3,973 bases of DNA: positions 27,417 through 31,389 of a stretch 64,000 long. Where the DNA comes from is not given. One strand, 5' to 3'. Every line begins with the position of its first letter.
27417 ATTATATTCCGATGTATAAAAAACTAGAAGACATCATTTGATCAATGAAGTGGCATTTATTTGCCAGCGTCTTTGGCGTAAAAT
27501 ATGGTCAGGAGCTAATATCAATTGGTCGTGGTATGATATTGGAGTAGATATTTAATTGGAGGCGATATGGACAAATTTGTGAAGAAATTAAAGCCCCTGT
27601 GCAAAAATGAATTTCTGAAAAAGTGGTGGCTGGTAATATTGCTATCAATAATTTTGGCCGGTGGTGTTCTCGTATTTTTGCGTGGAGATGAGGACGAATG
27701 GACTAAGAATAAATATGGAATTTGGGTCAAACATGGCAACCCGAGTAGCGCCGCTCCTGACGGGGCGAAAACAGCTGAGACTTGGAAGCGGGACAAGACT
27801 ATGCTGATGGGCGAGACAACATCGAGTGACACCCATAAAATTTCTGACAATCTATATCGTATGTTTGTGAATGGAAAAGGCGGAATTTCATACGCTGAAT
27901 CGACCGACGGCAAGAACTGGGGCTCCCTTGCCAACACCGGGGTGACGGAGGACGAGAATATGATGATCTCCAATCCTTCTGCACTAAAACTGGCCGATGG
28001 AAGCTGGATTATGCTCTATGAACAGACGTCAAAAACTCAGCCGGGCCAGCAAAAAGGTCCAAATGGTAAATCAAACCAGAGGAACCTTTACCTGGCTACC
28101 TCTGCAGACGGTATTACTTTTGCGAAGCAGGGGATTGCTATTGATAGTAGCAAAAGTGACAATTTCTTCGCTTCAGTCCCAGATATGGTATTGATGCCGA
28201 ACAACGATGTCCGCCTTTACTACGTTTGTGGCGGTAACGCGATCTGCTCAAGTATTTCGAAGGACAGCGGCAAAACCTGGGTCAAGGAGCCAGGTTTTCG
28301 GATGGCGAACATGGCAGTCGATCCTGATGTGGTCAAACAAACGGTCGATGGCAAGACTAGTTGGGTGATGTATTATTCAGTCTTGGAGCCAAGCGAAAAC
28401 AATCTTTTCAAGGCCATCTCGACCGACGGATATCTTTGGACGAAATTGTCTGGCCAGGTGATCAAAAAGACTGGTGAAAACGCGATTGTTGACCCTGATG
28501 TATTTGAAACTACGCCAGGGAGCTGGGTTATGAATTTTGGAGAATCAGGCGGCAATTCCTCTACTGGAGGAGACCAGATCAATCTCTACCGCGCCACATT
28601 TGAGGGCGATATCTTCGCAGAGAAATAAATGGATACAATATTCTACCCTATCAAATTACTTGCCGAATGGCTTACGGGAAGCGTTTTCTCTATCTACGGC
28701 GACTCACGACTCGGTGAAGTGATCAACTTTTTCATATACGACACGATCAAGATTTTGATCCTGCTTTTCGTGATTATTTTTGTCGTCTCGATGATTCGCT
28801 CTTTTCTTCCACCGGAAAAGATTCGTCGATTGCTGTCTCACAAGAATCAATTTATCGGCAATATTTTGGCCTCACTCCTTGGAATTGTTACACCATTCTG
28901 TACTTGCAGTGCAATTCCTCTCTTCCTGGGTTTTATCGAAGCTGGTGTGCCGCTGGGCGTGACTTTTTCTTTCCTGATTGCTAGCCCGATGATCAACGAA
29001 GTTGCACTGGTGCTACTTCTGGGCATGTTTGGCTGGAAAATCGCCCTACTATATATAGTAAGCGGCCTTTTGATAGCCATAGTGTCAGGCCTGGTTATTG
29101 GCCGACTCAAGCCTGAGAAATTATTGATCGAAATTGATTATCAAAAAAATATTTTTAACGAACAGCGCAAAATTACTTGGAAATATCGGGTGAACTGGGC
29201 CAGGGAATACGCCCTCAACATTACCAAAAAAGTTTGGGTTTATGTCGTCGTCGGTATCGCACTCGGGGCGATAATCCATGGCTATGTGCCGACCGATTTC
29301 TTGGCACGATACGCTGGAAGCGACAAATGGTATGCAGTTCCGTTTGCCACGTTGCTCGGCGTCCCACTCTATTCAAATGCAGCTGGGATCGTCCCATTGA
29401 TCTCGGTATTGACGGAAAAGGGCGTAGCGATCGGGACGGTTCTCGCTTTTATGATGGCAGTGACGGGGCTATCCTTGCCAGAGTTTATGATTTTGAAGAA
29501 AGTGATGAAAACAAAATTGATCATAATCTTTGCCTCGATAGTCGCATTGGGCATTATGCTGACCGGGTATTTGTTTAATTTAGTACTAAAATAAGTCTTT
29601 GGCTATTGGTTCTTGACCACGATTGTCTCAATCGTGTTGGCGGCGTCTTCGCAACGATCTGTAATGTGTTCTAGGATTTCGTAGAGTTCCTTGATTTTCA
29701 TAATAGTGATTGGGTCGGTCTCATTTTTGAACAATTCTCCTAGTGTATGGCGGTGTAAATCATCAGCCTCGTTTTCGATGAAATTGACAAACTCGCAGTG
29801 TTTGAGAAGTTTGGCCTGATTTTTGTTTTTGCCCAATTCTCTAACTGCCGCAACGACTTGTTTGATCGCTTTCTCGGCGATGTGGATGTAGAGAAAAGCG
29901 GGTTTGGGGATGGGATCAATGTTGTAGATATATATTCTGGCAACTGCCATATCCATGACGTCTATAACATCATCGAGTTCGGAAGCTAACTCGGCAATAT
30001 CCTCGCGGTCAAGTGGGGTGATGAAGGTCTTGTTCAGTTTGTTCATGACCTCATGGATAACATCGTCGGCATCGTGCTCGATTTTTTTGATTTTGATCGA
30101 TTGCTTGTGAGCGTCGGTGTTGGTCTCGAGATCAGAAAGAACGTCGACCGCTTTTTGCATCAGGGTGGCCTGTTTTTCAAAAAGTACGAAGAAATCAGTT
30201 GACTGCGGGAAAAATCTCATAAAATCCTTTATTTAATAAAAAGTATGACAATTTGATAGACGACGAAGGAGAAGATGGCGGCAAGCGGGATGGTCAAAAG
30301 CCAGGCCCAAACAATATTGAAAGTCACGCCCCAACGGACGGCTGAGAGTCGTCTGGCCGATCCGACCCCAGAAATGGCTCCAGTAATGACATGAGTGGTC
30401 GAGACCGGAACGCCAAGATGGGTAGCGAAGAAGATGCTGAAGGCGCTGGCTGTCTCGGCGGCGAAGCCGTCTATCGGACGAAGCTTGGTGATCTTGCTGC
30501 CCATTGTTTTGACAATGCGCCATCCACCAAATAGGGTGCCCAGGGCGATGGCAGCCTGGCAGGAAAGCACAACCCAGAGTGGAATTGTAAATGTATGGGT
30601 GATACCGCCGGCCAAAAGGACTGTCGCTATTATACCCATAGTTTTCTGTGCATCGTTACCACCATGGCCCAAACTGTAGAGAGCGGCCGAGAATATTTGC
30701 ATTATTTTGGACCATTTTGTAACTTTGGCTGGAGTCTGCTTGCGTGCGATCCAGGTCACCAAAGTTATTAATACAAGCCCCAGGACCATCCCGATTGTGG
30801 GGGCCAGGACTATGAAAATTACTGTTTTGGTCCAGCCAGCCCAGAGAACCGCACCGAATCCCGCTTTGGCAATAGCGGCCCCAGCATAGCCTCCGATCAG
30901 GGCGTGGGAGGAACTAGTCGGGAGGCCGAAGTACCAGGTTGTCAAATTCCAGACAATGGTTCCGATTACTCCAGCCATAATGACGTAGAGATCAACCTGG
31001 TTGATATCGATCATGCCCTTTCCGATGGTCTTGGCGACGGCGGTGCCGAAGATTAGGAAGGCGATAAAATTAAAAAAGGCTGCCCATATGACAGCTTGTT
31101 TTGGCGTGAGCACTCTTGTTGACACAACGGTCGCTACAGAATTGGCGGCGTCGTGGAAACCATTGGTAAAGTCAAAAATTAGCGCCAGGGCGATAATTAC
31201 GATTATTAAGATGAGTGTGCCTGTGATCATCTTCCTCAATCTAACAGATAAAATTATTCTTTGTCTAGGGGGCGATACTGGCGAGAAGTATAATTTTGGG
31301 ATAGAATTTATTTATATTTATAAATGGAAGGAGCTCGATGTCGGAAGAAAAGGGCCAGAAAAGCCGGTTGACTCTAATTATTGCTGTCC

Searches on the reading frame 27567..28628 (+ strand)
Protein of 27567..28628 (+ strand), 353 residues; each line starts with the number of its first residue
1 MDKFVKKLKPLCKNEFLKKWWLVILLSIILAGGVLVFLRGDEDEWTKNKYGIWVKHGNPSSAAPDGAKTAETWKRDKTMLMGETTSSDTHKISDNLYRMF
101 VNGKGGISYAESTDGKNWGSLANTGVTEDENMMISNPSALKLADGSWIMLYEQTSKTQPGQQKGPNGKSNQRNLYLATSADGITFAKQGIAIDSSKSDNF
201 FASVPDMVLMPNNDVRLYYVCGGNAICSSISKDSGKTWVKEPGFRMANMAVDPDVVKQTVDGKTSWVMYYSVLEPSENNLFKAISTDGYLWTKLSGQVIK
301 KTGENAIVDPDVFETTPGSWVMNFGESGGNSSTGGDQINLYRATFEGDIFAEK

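Call 19: search_protein_families(library=pfam, proteins=[window:27567-28628:+], max_evalue=0.01)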
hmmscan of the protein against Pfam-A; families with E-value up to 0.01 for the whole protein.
window:27567-28628:+ (353 aa): 1 family
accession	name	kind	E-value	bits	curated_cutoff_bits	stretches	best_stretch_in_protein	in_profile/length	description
PF13088.12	BNR_2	-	5.2e-05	23.2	31.4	0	93-187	172-250/277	BNR repeat-like domain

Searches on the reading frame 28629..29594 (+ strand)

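Call 19: search_protein_families(library=pfam, proteins=[window:28629-29594:+], max_evalue=0.01)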
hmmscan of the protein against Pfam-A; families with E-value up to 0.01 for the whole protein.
window:28629-29594:+ (321 aa): 1 family
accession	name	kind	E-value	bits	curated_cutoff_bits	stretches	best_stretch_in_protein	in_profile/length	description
PF03773.19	ArsP_1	-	3.5e-81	273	32.3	1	28-317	2-293/294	Predicted permease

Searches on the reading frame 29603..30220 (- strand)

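Call 50: search_protein_families(library=pfam, proteins=[window:29603-30220:-], max_evalue=0.0001)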
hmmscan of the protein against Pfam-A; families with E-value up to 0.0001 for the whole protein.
window:29603-30220:- (205 aa): 1 family
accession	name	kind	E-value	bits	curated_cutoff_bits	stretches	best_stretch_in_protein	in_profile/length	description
PF01865.21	PhoU_div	-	1.2e-25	90.6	24.4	1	9-203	12-214/214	Protein of unknown function DUF47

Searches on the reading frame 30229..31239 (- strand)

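Call 50: search_protein_families(library=pfam, proteins=[window:30229-31239:-], max_evalue=0.0001)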
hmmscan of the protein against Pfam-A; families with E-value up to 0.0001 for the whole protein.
window:30229-31239:- (336 aa): 1 family
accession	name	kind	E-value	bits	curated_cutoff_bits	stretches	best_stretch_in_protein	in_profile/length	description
PF01384.25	PHO4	-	4.2e-98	329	33.7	1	26-324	1-350/350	Phosphate transporter family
